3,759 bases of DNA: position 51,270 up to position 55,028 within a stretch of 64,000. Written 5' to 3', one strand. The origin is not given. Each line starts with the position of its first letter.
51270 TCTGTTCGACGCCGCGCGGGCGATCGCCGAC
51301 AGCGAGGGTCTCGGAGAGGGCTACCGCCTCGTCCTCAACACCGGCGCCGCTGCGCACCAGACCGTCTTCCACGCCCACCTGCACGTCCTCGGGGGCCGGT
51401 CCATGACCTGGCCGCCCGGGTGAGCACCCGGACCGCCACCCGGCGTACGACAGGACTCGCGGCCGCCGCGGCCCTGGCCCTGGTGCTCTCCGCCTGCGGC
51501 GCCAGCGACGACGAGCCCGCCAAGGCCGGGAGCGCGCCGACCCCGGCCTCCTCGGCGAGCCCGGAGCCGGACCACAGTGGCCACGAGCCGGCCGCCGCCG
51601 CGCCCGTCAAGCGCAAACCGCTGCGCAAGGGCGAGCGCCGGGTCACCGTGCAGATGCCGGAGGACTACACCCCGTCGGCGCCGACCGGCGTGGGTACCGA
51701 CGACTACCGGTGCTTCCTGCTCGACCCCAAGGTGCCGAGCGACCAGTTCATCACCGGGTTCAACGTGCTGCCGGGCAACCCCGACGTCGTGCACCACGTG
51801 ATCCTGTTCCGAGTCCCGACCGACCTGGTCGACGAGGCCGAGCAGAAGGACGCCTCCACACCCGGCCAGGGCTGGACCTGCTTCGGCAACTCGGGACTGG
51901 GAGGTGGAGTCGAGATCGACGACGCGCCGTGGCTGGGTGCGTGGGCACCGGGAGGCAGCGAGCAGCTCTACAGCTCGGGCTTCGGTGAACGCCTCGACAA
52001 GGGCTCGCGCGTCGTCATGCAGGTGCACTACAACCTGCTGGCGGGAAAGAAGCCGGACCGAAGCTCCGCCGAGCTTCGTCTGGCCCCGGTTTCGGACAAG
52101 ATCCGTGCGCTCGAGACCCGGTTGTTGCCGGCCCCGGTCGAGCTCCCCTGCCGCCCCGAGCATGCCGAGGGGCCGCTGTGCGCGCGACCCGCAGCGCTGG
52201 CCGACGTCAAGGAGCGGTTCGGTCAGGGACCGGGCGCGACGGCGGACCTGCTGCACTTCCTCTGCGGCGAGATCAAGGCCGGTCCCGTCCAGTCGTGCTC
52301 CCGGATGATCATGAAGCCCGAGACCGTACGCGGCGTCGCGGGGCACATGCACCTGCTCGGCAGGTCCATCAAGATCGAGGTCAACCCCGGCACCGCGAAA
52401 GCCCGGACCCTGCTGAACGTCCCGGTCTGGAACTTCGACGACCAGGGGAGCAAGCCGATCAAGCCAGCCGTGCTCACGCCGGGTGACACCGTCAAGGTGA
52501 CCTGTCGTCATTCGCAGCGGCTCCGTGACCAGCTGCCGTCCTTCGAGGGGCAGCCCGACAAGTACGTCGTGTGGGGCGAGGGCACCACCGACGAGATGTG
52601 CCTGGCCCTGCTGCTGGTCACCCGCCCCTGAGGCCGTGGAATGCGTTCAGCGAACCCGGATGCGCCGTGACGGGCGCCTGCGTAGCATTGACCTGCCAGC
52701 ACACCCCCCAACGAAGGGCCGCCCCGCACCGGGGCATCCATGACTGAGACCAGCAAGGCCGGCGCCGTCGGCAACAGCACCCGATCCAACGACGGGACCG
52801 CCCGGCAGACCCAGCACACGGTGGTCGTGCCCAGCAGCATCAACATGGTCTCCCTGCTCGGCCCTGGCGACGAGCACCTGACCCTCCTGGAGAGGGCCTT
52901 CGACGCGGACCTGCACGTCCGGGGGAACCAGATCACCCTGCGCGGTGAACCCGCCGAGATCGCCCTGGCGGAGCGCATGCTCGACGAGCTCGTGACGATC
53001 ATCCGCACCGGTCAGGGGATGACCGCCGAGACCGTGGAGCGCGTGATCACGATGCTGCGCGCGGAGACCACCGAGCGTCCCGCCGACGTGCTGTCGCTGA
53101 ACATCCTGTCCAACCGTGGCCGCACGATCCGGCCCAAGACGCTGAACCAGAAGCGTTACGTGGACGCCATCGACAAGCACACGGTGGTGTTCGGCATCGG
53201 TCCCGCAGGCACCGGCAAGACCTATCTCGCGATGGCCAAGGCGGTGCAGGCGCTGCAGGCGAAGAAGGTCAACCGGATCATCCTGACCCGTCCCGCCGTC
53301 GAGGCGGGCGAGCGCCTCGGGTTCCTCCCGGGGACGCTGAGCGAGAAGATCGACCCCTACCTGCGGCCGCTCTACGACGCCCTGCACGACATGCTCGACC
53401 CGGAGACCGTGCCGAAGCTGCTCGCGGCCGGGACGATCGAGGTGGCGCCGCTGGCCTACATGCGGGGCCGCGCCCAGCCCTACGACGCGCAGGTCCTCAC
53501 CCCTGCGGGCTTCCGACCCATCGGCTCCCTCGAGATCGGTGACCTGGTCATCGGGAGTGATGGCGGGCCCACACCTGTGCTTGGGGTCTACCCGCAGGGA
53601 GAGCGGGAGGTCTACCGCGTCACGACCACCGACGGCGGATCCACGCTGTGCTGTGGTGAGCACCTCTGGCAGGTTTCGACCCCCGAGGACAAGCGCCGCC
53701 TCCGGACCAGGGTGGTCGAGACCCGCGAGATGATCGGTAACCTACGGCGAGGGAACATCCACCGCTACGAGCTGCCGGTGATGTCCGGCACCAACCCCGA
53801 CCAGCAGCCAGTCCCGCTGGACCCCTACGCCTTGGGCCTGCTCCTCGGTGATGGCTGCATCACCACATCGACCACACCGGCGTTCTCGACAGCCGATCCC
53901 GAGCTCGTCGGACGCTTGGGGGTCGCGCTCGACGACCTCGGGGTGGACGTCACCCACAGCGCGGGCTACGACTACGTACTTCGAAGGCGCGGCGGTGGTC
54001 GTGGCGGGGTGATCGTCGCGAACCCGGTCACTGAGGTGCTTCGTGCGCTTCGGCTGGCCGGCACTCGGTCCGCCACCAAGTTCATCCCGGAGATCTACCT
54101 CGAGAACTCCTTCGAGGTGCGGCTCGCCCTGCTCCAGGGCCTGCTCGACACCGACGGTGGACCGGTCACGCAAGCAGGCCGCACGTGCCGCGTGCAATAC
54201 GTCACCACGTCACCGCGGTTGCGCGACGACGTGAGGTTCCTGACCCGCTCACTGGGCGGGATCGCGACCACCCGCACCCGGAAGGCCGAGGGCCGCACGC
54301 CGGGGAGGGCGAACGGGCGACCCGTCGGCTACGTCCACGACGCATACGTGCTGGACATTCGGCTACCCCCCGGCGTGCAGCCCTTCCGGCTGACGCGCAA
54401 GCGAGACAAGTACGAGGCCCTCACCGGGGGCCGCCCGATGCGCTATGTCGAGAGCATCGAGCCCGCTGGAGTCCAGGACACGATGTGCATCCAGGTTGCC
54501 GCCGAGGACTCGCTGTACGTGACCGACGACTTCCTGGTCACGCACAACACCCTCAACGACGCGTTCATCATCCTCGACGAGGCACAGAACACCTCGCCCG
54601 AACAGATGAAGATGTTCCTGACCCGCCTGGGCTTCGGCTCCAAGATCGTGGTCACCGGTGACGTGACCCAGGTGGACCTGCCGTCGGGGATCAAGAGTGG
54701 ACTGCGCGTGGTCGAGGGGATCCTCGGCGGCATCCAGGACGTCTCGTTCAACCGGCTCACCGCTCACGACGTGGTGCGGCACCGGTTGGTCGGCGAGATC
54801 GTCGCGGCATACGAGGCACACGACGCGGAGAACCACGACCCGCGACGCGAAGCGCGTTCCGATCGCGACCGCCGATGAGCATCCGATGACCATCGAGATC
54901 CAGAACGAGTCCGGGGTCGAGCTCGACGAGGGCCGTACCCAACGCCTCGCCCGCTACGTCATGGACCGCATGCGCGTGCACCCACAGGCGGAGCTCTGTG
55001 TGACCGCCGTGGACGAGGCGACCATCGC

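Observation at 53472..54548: Class-3-type (Ala1, Trp-Cys-Thr) intein with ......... endonuclease inside the PhoH ATPase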

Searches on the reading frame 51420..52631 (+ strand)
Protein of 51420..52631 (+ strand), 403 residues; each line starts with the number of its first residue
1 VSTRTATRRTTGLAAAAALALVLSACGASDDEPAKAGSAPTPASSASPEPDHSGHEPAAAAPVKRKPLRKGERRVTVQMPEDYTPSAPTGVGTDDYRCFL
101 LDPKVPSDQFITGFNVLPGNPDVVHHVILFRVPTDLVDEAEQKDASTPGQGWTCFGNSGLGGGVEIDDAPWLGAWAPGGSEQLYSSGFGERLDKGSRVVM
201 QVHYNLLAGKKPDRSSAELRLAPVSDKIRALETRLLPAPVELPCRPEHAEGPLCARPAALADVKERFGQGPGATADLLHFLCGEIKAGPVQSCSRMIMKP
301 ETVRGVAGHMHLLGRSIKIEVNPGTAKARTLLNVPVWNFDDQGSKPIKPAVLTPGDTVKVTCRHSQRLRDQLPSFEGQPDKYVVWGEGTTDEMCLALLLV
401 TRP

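Call 30: search_protein_families(library=pfam, proteins=[window:51420-52631:+], max_evalue=0.00001)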
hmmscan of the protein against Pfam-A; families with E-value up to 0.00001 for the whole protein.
window:51420-52631:+ (403 aa): 1 family
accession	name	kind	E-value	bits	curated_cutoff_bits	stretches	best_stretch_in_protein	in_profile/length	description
PF01082.25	Cu2_monooxygen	-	8.1e-06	26.5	30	0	96-206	17-125/130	Copper type II ascorbate-dependent monooxygenase, N-terminal domain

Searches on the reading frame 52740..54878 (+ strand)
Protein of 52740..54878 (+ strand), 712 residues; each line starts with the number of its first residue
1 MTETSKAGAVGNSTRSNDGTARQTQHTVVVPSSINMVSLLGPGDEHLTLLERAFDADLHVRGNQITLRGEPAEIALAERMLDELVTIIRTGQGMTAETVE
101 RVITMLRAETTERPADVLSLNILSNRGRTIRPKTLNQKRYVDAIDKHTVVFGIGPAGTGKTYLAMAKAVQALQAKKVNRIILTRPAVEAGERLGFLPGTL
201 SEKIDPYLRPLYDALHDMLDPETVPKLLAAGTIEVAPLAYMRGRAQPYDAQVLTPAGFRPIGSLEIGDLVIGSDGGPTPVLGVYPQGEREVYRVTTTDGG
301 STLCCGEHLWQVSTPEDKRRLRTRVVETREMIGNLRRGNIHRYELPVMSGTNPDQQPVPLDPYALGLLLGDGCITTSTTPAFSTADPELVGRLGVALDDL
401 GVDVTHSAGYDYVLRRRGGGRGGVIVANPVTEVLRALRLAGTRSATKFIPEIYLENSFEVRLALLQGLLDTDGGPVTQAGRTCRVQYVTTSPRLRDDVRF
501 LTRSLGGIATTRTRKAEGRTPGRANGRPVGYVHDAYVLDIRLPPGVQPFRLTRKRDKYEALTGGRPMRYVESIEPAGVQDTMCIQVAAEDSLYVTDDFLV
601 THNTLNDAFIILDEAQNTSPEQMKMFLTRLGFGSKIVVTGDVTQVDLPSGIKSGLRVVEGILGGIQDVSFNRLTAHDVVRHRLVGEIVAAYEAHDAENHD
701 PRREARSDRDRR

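Call 4: search_protein_families(library=pfam, proteins=[window:52740-54878:+], max_evalue=0.1)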
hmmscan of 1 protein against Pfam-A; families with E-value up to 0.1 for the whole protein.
window:52740-54878:+ (712 aa): 16 families
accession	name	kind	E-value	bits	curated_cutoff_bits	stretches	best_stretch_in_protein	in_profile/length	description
PF02562.22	PhoH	-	2.6e-89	298.6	27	2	130-245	2-117/205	PhoH-like protein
PF14528.11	LAGLIDADG_3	-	2.2e-12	47.5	22.5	1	459-519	1-60/82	LAGLIDADG-like domain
PF13245.12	AAA_19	-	1.8e-07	31.9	25.1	2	137-193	1-57/134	AAA domain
PF13604.12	AAA_30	-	3e-07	30.8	27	1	136-200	5-69/191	AAA domain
PF01695.23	IstB_IS21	-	0.00038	20.5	24.1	1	130-174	75-119/238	IstB-like ATP binding protein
PF00270.35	DEAD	-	0.00087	19.5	26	1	136-185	3-53/167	DEAD/DEAH box helicase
PF13401.12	AAA_22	-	0.0036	18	27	0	603-630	83-108/130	AAA domain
PF05204.19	Hom_end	-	0.0045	17.5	21.1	1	449-517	2-68/110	Homing endonuclease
PF00580.27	UvrD-helicase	-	0.0045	17.1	23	0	609-644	215-250/271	UvrD/REP helicase N-terminal domain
PF05707.18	Zot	-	0.0059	16.5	20.3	0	149-184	2-35/197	Zonular occludens toxin (Zot)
PF13403.11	Hint_2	-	0.0084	16.9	28.4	1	249-282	6-39/147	Hint domain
PF05203.21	Hom_end_hint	-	0.0089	16.5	32.1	1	259-315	16-80/228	Hom_end-associated Hint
PF13481.12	AAA_25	-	0.026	14.6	27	1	140-186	26-68/195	AAA domain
PF20720.3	nSTAND3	-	0.028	14.6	27.2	1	137-174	7-44/155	Novel STAND NTPase 3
PF03958.22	Secretin_N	-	0.042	14.5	28.2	0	59-84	38-63/69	Bacterial type II/III secretion system short domain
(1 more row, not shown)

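Call 18: find_related_loci(query=window:52740-54875:+, collection=genome_contigs, flank=6000)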
Query window:52740-54875:+ (712 aa) in genome_contigs; peptide patterns used: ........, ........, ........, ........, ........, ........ (x = any residue, [..] = any of these).
600 stretches matched a pattern (row limit reached: there are more); 582 encode a relative of the query (tblastn E <= 1e-3); the best 80 are kept; 80 distinct loci.
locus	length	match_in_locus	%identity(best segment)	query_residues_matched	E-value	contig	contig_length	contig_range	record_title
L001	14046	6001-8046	76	26-712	0e+0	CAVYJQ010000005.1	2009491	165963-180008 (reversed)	MAG: uncultured Actinomycetota bacterium isolate MFD01275.bin.2.147 genome assembly, contig: contig_3980, whole genome s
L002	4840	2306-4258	74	26-710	0e+0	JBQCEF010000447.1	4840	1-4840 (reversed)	MAG: Nocardioides sp. isolate bin109 k127_2951492, whole genome shotgun sequence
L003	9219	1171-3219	72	23-707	0e+0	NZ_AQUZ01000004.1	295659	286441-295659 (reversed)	Kribbella catacumbae DSM 19601 A3ESDRAFT_scaffold_3.4_C, whole genome shotgun sequence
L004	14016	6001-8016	67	24-696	0e+0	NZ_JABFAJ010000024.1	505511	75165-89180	Isoptericola sediminis strain JC619 NODE_26_length_505465_cov_42.863663, whole genome shotgun sequence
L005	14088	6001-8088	66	23-712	0e+0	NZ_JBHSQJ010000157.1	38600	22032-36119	Streptacidiphilus monticola strain CGMCC 4.7427 soapdenovo_K_39_157, whole genome shotgun sequence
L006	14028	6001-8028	67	22-696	0e+0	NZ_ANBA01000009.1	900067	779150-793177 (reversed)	Nocardiopsis ganjiahuensis DSM 45031 contig_9, whole genome shotgun sequence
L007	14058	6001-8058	66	16-698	0e+0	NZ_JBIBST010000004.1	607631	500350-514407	Streptomyces sp. NPDC015661 NPDC015661_264_D3.ctg-0004, whole genome shotgun sequence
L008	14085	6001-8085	67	1-696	0e+0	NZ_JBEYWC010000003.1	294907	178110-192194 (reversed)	Streptomyces sp. NPDC047002 NPDC047002_49_D9.ctg-0003, whole genome shotgun sequence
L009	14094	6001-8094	66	23-712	0e+0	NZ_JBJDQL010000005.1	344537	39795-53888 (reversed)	Streptomyces sp. NPDC019531 NPDC019531_87_F3.ctg-0005, whole genome shotgun sequence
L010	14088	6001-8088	67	30-712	0e+0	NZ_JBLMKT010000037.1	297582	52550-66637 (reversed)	Streptomyces sp. KLOTTS4A1 NODE_2_length_297582_cov_38.199538, whole genome shotgun sequence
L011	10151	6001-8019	69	25-699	0e+0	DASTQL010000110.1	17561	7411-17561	MAG TPA_asm: Jiangellales bacterium isolate SMAG_U2222 k141_87364, whole genome shotgun sequence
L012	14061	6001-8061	67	20-698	0e+0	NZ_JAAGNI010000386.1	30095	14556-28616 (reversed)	Streptomyces sp. SID9727 contig-28, whole genome shotgun sequence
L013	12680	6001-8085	66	10-710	0e+0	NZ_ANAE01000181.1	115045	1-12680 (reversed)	Nocardiopsis prasina DSM 43845 contig_181, whole genome shotgun sequence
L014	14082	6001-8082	66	23-712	0e+0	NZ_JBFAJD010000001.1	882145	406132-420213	Streptomyces sp. NPDC050549 NPDC050549_35_E5.ctg-0001, whole genome shotgun sequence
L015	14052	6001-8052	67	20-695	0e+0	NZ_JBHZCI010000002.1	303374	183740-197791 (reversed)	Streptomyces sp. NPDC059166 NPDC059166_T43_E9.ctg-0002, whole genome shotgun sequence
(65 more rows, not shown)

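Call 45: predict_structure(alignment_id=A1)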
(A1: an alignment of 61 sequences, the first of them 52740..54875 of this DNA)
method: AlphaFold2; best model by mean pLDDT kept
length: 712 residues; sequences in the alignment: 61
mean_pLDDT: 80.5   pTM: 0.59
mean pLDDT of the five models: 80.5, 78.2, 78.1, 78.0, 77.8
residues with pLDDT >= 90: 208; 70-90: 385; 50-70: 80; < 50: 39
segments of 3 or more residues with pLDDT < 50: 1-20, 188-197, 706-709
pLDDT, mean of each block of 10 residues (from residue 1): 29 34 72 75 76 79 83 81 81 75 77 78 74 86 90 85 89 82 66 47 68 83 77 66 73 92 89 88 73 93 84 86 79 82 90 91 96 81 91 94 91 86 76 92 93 95 97 85 90 96 95 89 83 92 93 91 88 93 72 86 67 85 68 78 74 82 84 79 70 67 50 42
secondary structure, 60 per line:
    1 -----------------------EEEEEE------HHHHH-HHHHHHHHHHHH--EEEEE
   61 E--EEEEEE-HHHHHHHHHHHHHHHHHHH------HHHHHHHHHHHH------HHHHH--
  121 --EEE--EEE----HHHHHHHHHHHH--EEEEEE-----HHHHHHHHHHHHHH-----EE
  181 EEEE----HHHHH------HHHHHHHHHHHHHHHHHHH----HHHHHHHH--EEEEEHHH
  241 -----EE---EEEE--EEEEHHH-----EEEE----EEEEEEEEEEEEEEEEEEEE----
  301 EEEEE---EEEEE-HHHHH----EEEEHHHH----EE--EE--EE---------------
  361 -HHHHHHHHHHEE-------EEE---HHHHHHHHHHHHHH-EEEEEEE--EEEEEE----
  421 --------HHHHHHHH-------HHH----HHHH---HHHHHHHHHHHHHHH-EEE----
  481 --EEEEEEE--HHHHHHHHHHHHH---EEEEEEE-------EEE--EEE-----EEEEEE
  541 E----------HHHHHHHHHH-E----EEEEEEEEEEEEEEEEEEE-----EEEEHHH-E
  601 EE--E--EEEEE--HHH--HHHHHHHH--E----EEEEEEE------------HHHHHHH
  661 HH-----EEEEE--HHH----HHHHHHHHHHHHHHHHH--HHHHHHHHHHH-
elements in order (helices of 4 or more, strands of 3 or more residues): E24-29 H36-40 H42-53 E56-61 E64-69 H71-89 H96-107 H114-118 E123-125 E128-130 H135-146 E149-154 H160-173 E179-184 H189-193 H200-218 H223-230 E233-237 E251-254 E257-260 E269-272 E277-296 E301-305 E309-313 H315-319 E324-327 H328-331 H362-371 E381-383 H387-400 E402-408 E411-416 H429-436 H451-454 H458-472 E474-476 E483-489 H492-504 E508-514 E522-524 E527-529 E535-541 H552-561 E568-586 E592-595 E600-602 E608-612 H620-627 E635-641 H654-662 E668-672 H682-698 H701-711

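Call 47: fold_search(model_id=the predicted structure, library=pdb)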
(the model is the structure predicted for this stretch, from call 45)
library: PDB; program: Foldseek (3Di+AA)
matches with E <= 10: 1106; with E <= 0.001: 35
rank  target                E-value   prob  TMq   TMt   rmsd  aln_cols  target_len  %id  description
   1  1ef0_A                5.8e-18  1.00  0.39  0.62   5.2       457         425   16  CRYSTAL STRUCTURE OF PI-SCEI MINIPRECURSOR (released 2000-06-07)
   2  7qsu                  1.1e-16  1.00  0.34  0.59   6.1       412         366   15  Crystal structure of homing endonuclease-associated TliVMA intein (C1A, d333-339) (released 2022-03-30)
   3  1lwt_A                1.9e-16  1.00  0.39  0.59   5.8       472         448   17  Crystal structure of the intein homing endonuclease PI-SceI bound to its substrate DNA (Ca2+ free) (released 2002-09-27)
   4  1jva_B                1.9e-16  1.00  0.39  0.61   5.6       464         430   16  CRYSTAL STRUCTURE OF THE VMA1-DERIVED ENDONUCLEASE BEARING THE N AND C EXTEIN PROPEPTIDES (released 2002-08-29)
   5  1vde_B                4.7e-16  1.00  0.39  0.62   5.3       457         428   17  PI-SCEI, A HOMING ENDONUCLEASE WITH PROTEIN SPLICING ACTIVITY (released 1998-04-08)
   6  1vde_A                6.6e-16  1.00  0.39  0.62   5.2       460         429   17  PI-SCEI, A HOMING ENDONUCLEASE WITH PROTEIN SPLICING ACTIVITY (released 1998-04-08)
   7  1lws_A                8.8e-16  1.00  0.38  0.60   5.9       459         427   17  Crystal structure of the intein homing endonuclease PI-SceI bound to its recognition sequence (released 2002-09-27)
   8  1dfa                  2.4e-15  1.00  0.36  0.60   6.6       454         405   17  CRYSTAL STRUCTURE OF PI-SCEI IN C2 SPACE GROUP (released 1999-12-08)
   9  1jva_A                3.0e-15  1.00  0.37  0.59   5.6       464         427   16  CRYSTAL STRUCTURE OF THE VMA1-DERIVED ENDONUCLEASE BEARING THE N AND C EXTEIN PROPEPTIDES (released 2002-08-29)
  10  1um2_B                3.2e-15  1.00  0.38  0.61   5.3       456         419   16  Crystal Structure of the Vma1-Derived Endonuclease with the Ligated Extein Segment (released 2004-09-22)
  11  1ef0_B                2.1e-14  1.00  0.36  0.62   5.0       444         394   16  CRYSTAL STRUCTURE OF PI-SCEI MINIPRECURSOR (released 2000-06-07)
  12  1um2_A                3.5e-14  1.00  0.37  0.60   5.4       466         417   16  Crystal Structure of the Vma1-Derived Endonuclease with the Ligated Extein Segment (released 2004-09-22)
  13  3b85_A                6.1e-14  1.00  0.24  0.87   3.9       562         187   26  Crystal structure of predicted phosphate starvation-induced ATPase PhoH2 from Corynebacterium glutamicum (released 2007-12-18)
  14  7qss                  9.0e-14  1.00  0.32  0.49  10.0       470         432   15  Crystal structure of homing endonuclease-associated TliVMA intein (C1A) (released 2022-03-30)
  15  3b85_B                1.2e-13  1.00  0.24  0.87   3.9       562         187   25  Crystal structure of predicted phosphate starvation-induced ATPase PhoH2 from Corynebacterium glutamicum (released 2007-12-18)
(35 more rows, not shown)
